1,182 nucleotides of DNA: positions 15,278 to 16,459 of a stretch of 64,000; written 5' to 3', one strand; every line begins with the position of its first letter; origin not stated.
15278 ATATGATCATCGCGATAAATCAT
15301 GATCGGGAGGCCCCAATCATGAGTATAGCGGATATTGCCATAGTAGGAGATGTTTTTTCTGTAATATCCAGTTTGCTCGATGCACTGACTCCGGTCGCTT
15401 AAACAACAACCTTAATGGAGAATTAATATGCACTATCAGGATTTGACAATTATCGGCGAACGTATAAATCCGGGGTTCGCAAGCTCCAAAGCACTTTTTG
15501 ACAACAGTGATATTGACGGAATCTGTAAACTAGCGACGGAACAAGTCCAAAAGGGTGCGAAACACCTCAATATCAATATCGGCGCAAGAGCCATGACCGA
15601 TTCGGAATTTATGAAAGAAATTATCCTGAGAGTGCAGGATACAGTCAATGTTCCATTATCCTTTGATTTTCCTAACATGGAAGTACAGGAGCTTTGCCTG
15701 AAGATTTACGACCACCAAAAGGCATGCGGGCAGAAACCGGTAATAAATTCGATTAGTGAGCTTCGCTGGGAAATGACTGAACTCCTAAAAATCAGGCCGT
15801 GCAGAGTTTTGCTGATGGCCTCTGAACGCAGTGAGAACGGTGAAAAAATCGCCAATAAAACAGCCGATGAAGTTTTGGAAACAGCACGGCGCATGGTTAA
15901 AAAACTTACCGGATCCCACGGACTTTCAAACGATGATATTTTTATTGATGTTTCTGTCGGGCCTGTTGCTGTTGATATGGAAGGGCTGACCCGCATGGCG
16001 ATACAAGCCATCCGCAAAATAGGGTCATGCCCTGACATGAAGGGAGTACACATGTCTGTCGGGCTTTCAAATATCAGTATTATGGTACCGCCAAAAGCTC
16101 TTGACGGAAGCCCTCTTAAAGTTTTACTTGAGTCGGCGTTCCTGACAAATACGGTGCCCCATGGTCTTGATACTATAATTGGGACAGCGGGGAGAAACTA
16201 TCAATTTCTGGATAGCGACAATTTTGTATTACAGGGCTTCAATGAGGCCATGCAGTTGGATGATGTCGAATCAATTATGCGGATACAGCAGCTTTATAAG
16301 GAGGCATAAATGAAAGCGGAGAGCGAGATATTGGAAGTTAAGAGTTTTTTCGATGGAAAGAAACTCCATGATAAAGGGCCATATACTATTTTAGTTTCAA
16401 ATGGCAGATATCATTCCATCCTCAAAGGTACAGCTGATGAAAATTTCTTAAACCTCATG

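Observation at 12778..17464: MTHFR-fold protein clustered with bifurcating-type EtfBA, a pterin-binding methyltransferase and an amidohydrolase: candidate undescribed Etf-coupled C1/folate module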

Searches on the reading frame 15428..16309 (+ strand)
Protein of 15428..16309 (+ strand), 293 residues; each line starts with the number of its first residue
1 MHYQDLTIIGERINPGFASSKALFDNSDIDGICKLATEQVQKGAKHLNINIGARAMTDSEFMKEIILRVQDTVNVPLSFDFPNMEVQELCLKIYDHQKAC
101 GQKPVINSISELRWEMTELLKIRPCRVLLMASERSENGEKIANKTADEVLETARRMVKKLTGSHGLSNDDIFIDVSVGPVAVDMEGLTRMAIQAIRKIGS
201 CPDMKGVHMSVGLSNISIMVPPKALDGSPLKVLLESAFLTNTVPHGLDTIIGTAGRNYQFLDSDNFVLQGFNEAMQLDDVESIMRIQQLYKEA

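Call 3: search_protein_families(library=pfam, proteins=[window:15428-16309:+])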
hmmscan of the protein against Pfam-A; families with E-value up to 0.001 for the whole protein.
window:15428-16309:+ (293 aa): 1 family
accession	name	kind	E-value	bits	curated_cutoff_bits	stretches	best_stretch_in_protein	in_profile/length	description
PF00809.28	Pterin_bind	-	1.2e-16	61.5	25.5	1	22-251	15-242/244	Pterin binding enzyme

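Call 4: search_protein_families(library=ncbifam, proteins=[window:15428-16309:+])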
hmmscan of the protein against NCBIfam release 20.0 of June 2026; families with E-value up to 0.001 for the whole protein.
window:15428-16309:+ (293 aa): 4 families
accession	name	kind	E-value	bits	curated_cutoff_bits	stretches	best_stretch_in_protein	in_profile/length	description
NF005719.0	PRK07535.1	domain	9.2e-32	110.2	259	1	7-251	2-226/268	methyltetrahydrofolate:corrinoid/iron-sulfur protein methyltransferase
NF040758.1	CODH_ACS_meth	exception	3.4e-20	72.5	370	1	6-251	4-230/261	carbon monoxide dehydrogenase/acetyl-CoA synthase methytransferase subunit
TIGR02082.1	metH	equivalog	6.2e-20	70.5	1010.85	1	4-256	341-588/1182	methionine synthase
NF007024.0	PRK09490.1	equivalog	4.5e-12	44.6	1497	1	7-257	361-606/1234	methionine synthase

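Call 38: search_solved_structures(query=window:15428-16309:+, max_evalue=0.001, show_alignments=2)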
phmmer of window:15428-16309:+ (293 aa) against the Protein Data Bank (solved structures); distinct sequences matched with E-value up to 0.001: 29.
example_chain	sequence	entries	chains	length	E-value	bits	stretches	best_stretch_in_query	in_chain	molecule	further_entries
5von_A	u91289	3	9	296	1.6e-15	60.5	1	6-256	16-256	5-methyltetrahydrofolate homocysteine S-methyltransferase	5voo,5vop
8g3h_A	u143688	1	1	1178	2.7e-15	59.7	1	5-256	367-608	Methionine synthase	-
9cbq_A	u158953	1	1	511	7.4e-15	58.3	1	6-256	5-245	Methionine synthase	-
9cbo_A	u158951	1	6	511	7.6e-15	58.2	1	6-256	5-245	Methionine synthase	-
9cbp_A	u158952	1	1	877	2e-14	56.9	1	6-256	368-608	Methionine synthase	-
9cbr_A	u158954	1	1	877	2e-14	56.9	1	6-256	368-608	Methionine synthase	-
8ssc_A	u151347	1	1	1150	3.2e-14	56.2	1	6-256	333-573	Methionine synthase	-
1q7m_A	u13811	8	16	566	4.9e-14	55.6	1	5-251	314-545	5-methyltetrahydrofolate S-homocysteine methyltransferase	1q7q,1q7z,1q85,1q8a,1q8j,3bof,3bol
3ugm_A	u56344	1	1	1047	1.3e-13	54.2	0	146-203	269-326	TAL effector AvrBs3/PthA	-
2yci_X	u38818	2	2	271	2.5e-13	53.3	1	7-241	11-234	5-METHYLTETRAHYDROFOLATE CORRINOID/IRON SULFUR PROTEIN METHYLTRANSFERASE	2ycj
2yck_X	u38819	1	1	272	2.5e-13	53.3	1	7-241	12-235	5-METHYLTETRAHYDROFOLATE CORRINOID/IRON SULFUR PROTEIN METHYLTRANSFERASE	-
3k13_A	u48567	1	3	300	4.4e-10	42.6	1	8-269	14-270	5-methyltetrahydrofolate-homocysteine methyltransferase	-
2e7f_A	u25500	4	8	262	1.8e-07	34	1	7-220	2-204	5-methyltetrahydrofolate corrinoid/iron sulfur protein methyltransferase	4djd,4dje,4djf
1f6y_A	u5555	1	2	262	1.9e-07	34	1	7-224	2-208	5-METHYLTETRAHYDROFOLATE CORRINOID/IRON SULFUR PROTEIN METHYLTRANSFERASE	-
4ccz_A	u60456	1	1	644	2.3e-07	33.7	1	3-270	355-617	METHIONINE SYNTHASE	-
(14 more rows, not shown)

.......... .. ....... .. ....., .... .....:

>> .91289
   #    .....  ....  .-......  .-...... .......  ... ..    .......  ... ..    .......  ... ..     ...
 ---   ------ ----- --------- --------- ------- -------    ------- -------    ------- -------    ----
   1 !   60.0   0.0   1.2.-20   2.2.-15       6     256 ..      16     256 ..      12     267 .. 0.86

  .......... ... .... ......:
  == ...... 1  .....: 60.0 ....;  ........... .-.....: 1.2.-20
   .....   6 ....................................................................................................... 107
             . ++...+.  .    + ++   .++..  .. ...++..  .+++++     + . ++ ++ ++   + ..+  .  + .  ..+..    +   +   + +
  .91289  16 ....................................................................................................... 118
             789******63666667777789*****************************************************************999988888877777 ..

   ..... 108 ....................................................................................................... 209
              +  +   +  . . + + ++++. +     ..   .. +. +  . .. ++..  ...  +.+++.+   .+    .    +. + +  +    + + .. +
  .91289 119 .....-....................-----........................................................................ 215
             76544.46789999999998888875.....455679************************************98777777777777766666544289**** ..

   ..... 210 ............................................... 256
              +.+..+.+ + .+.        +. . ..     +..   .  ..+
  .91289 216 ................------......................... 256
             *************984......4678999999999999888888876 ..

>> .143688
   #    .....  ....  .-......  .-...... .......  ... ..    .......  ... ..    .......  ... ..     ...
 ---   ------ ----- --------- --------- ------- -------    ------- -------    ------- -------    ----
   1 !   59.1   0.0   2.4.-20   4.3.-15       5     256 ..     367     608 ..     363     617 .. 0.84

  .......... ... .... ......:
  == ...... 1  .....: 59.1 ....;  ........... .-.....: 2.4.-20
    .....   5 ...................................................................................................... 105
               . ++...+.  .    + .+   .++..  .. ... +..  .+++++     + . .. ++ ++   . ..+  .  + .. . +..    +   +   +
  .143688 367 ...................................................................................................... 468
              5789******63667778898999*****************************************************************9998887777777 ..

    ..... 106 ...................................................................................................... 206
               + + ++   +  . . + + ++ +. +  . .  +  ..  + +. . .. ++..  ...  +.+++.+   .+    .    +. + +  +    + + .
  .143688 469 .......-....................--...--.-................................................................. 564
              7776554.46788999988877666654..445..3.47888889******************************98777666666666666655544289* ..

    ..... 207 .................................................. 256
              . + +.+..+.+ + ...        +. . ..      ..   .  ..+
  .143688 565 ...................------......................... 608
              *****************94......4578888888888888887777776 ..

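Call 41: find_homologous_proteins(query=window:15428-16309:+)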
Query window:15428-16309:+ (293 aa): 2829 proteins with E <= 0.001 among 3684 candidates; the best 120 are listed.
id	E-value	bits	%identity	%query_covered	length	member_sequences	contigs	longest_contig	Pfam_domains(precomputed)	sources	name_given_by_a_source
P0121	6.8e-190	647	100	100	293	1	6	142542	PF00809.29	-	-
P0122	4.5e-160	549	85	100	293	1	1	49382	PF00809.29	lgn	-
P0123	6.0e-148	510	81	100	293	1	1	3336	PF00809.29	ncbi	-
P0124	1.4e-137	476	74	99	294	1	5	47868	PF00809.29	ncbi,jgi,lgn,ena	ncbi:MAG: dihydropteroate synthase [Lentisphaeria bacterium]|jgi:cobalamin-dependent methionine synt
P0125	9.4e-137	473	73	100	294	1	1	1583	PF00809.29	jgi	-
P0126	1.0e-135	469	71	100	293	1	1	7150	PF00809.29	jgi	jgi:cobalamin-dependent methionine synthase I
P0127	4.3e-128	444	70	100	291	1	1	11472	PF00809.29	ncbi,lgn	-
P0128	7.0e-128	444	69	100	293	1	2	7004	PF00809.29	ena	-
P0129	7.8e-124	431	67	99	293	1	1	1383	PF00809.29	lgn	-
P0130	1.1e-123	430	67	99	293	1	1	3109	PF00809.29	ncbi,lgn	-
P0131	3.1e-121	422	67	99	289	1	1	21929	PF00809.29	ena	-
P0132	3.0e-119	415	64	100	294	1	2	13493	PF00809.29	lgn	-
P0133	5.9e-118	411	64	99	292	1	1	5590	PF00809.29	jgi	-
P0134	6.3e-117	408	64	99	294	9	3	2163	PF00809.29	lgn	-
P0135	6.9e-117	408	63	99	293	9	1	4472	PF00809.29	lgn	-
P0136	1.8e-116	406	65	100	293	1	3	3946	PF00809.29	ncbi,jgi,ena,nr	ncbi:MAG TPA: dihydropteroate synthase DHPS [Spirochaetia bacterium]|nr:dihydropteroate synthase DHP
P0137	3.0e-116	406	67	99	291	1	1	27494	PF00809.29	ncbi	-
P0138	3.8e-116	405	62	100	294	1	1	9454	PF00809.29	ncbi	-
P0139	2.4e-115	403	63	100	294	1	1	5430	PF00809.29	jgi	jgi:5-methyltetrahydrofolate--homocysteine methyltransferase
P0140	6.4e-115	401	63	99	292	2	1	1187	PF00809.29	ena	-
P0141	7.2e-115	401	64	99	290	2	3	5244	PF00809.29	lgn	-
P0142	1.1e-114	400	62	100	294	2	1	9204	PF00809.29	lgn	-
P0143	1.3e-114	400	63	99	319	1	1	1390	PF00809.29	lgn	-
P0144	2.1e-114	400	62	100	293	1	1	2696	PF00809.29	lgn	-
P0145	2.4e-114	399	62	100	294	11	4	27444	PF00809.29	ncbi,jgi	jgi:5-methyltetrahydrofolate--homocysteine methyltransferase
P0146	2.6e-114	399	61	99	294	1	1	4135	PF00809.29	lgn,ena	-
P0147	5.5e-114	398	66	98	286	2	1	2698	PF00809.29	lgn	-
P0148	9.4e-114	397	62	99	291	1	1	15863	PF00809.29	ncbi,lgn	-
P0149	3.1e-113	396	62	99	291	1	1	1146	PF00809.29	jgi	jgi:cobalamin-dependent methionine synthase I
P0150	1.3e-112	394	61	99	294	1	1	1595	PF00809.29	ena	-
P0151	1.6e-112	393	63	100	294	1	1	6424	PF00809.29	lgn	-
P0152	2.5e-112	393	61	99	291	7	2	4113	PF00809.29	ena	-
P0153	3.2e-112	392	62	99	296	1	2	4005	PF00809.29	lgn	-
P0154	3.7e-112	392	62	100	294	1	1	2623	PF00809.29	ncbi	-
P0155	6.1e-112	392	61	100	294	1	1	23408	PF00809.29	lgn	-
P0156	7.3e-112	391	64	100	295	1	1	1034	PF00809.29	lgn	-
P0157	2.0e-111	390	61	100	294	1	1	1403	PF00809.29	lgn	-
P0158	2.4e-111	390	63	98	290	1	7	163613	PF00809.29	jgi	-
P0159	2.4e-111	390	64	100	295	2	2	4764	PF00809.29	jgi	jgi:cobalamin-dependent methionine synthase I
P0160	3.6e-111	389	62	99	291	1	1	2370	PF00809.29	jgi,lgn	-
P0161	4.5e-111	389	61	99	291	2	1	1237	PF00809.29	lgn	-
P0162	1.1e-110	387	61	99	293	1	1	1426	PF00809.29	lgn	-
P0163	1.6e-110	387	61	99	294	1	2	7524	PF00809.29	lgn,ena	-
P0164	1.9e-110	387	61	100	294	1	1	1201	PF00809.29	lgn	-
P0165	2.7e-110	386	61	99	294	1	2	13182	PF00809.29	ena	-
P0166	3.4e-110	386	61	99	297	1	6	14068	PF00809.29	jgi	jgi:cobalamin-dependent methionine synthase I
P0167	4.4e-110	385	62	100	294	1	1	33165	PF00809.29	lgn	-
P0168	6.2e-110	385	62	99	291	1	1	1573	PF00809.29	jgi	jgi:cobalamin-dependent methionine synthase I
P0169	8.8e-110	384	62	100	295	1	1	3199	PF00809.29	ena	-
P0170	1.3e-109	384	61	100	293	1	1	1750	PF00809.29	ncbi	-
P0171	4.1e-109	382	60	99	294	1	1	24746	PF00809.29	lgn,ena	-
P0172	8.2e-109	381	59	99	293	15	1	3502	PF00809.29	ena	-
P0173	1.3e-108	381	60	100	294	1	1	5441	PF00809.29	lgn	-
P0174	1.5e-108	380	62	98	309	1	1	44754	PF00809.29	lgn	-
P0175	1.5e-108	380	61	98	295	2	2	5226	PF00809.29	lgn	-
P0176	1.5e-108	380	60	98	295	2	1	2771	PF00809.29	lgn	-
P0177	2.1e-108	380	60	99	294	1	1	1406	PF00809.29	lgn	-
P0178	4.4e-108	379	59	99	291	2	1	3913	PF00809.29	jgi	jgi:cobalamin-dependent methionine synthase I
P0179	5.0e-108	379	59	99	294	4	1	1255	PF00809.29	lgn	-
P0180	6.4e-108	378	63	99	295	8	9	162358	PF00809.29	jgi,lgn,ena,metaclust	metaclust:\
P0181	1.3e-107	377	61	99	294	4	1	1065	PF00809.29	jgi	jgi:cobalamin-dependent methionine synthase I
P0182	1.9e-107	377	61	98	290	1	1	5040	PF00809.29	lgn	-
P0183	3.5e-107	376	61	99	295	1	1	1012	PF00809.29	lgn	-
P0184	3.5e-107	376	61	100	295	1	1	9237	PF00809.29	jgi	jgi:cobalamin-dependent methionine synthase I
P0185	4.1e-107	376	60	100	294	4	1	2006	PF00809.29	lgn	-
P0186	5.0e-107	375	58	99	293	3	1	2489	PF00809.29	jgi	jgi:5-methyltetrahydrofolate--homocysteine methyltransferase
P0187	6.5e-107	375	60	98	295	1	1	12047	PF00809.29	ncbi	-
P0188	8.1e-107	375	59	99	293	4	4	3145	PF00809.29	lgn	-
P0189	1.0e-106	374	60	100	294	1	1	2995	PF00809.29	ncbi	-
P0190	1.2e-106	374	61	99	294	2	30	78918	PF00809.29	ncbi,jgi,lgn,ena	-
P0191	1.8e-106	374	58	99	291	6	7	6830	PF00809.29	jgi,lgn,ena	jgi:cobalamin-dependent methionine synthase I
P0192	7.6e-106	372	58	99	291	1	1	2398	PF00809.29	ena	-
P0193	1.3e-105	371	59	100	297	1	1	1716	PF00809.29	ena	-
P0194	1.3e-105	371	60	99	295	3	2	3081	PF00809.29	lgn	-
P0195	1.5e-105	371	62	99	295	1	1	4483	PF00809.29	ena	-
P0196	1.5e-105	371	60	98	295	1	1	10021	PF00809.29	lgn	-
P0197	1.8e-105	370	61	100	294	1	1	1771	PF00809.29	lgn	-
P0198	1.8e-105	370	59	98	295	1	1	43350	PF00809.29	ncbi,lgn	-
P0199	2.1e-105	370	62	98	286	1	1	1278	PF00809.29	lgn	-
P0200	2.2e-105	370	59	99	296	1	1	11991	PF00809.29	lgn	-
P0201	2.9e-105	370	59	100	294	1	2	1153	PF00809.29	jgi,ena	jgi:5-methyltetrahydrofolate--homocysteine methyltransferase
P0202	5.2e-105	369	62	99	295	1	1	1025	PF00809.29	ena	-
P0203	7.0e-105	368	62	99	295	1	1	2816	PF00809.29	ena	-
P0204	7.5e-105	368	59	100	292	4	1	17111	PF00809.29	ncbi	-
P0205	8.7e-105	368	58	98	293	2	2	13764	PF00809.29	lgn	-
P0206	1.1e-104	368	57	99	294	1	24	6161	PF00809.29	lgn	-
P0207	1.6e-104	367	60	99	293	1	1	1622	PF00809.29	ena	-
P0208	2.7e-104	366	57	99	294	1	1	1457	PF00809.29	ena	-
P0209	2.8e-104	366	57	99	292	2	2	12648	PF00809.29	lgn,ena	-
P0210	3.5e-104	366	58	99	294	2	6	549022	PF00809.29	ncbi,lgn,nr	ncbi:MAG: dihydropteroate synthase [Phycisphaeraceae bacterium]|nr:dihydropteroate synthase [Phycisp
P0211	4.2e-104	366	62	98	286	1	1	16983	PF00809.29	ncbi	-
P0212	5.5e-104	365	58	99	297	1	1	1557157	PF00809.29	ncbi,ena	-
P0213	6.2e-104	365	62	98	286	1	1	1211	PF00809.29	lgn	-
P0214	7.8e-104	365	58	98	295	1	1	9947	PF00809.29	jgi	jgi:5-methyltetrahydrofolate--homocysteine methyltransferase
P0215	8.8e-104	365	59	100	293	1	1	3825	PF00809.29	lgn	-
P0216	1.1e-103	364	57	98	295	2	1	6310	PF00809.29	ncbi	-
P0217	1.7e-103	364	58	99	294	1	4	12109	PF00809.29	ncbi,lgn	-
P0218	2.8e-103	363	58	99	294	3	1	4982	PF00809.29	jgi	-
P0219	2.8e-103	363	59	98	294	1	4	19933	PF00809.29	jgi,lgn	-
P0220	2.9e-103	363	57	99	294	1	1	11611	PF00809.29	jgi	jgi:5-methyltetrahydrofolate--homocysteine methyltransferase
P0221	3.4e-103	363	57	99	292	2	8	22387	PF00809.29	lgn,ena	-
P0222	3.8e-103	363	58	100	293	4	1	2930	PF00809.29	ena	-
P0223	9.7e-103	361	57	99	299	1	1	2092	PF00809.29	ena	-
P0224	9.8e-103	361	61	98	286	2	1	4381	PF00809.29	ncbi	ncbi:MAG: dihydropteroate synthase [Victivallaceae bacterium]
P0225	1.3e-102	361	57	100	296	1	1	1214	PF00809.29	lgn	-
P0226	2.7e-102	360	58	99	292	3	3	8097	PF00809.29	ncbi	ncbi:MAG: dihydropteroate synthase [Limisphaerales bacterium]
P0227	2.8e-102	360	57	100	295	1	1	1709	PF00809.29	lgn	-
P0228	3.0e-102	360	56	100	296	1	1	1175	PF00809.29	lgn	-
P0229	3.0e-102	360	59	100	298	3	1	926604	PF00809.29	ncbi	-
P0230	3.0e-102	360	59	99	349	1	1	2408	PF00809.29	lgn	-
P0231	3.3e-102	360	57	99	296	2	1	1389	PF00809.29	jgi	jgi:5-methyltetrahydrofolate--homocysteine methyltransferase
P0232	3.5e-102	360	59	100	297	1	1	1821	PF00809.29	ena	-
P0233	5.7e-102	359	61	98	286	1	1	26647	PF00809.29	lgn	-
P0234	7.0e-102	359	59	100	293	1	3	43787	PF00809.29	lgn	-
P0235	1.2e-101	358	59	99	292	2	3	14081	PF00809.29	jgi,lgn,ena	-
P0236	1.2e-101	358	57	100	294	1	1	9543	PF00809.29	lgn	-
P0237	1.7e-101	357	58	100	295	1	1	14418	PF00809.29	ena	-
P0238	2.4e-101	357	58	98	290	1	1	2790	PF00809.29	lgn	-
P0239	2.5e-101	357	58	100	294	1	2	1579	PF00809.29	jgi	-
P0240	2.7e-101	357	56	99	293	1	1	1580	PF00809.29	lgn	-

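Call 42: find_encoding_contigs(protein=P0210, flank=8000, max_places=1)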
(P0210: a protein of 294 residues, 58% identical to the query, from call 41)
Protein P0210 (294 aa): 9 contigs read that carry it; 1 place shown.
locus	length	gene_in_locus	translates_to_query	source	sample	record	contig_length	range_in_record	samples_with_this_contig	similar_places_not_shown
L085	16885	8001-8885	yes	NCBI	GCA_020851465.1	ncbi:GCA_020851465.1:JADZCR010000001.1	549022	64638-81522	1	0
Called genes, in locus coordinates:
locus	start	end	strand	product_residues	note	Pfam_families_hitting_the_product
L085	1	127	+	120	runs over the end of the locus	-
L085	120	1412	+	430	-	PF13187:Fer4_9 (faint), PF12797:Fer4_2 (faint), PF12837:Fer4_6 (faint), PF13237:Fer4_10, PF13247:Fer4_11, PF12838:Fer4_7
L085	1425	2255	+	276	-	PF02613:Nitrate_red_del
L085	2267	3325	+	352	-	PF04055:Radical_SAM, PF13353:Fer4_12 (weak), PF06463:Mob_synth_C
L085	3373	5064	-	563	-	PF17651:Raco_middle, PF14574:RACo_C_ter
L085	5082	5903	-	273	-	PF07796:DUF1638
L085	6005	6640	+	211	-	PF02607:B12-binding_2, PF02310:B12-binding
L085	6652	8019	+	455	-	PF12225:DUF5981, PF02219:MTHFR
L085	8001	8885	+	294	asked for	PF00809:Pterin_bind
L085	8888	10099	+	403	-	PF07969:Amidohydro_3 (faint), PF01979:Amidohydro_1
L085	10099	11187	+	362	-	PF01208:URO-D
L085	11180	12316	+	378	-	PF01208:URO-D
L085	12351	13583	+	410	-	PF01208:URO-D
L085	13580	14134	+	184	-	-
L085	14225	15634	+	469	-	PF02321:OEP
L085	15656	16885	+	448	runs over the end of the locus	PF25917:BSH_RND, PF25973:BSH_CzcB, PF25954:Beta-barrel_RND_2, PF25975:CzcB_C, PF25989:YknX_C (faint)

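Call 43: find_encoding_contigs(protein=P0212, flank=8000, max_places=1)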
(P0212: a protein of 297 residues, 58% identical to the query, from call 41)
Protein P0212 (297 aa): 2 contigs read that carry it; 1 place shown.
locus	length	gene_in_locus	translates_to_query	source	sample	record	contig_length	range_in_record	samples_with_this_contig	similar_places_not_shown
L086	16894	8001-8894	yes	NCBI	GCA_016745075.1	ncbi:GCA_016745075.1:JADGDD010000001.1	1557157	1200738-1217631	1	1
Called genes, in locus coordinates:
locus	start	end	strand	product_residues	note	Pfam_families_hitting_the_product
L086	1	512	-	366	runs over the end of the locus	PF00015:MCPsignal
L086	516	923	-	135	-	PF01814:Hemerythrin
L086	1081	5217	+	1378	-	PF00128:Alpha-amylase (weak), PF12439:GDE_N, PF06202:GDE_C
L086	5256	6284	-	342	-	PF01208:URO-D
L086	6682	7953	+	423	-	PF12225:DUF5981, PF02219:MTHFR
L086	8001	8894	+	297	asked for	PF00809:Pterin_bind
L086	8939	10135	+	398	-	PF01979:Amidohydro_1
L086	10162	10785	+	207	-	PF02607:B12-binding_2, PF02310:B12-binding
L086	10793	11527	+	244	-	PF07796:DUF1638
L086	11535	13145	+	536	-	PF17651:Raco_middle, PF14574:RACo_C_ter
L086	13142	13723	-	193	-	-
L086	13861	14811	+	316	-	PF00248:Aldo_ket_red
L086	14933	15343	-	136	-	PF00027:cNMP_binding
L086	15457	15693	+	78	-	PF11127:YgaP-like_TM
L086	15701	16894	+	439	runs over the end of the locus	PF02321:OEP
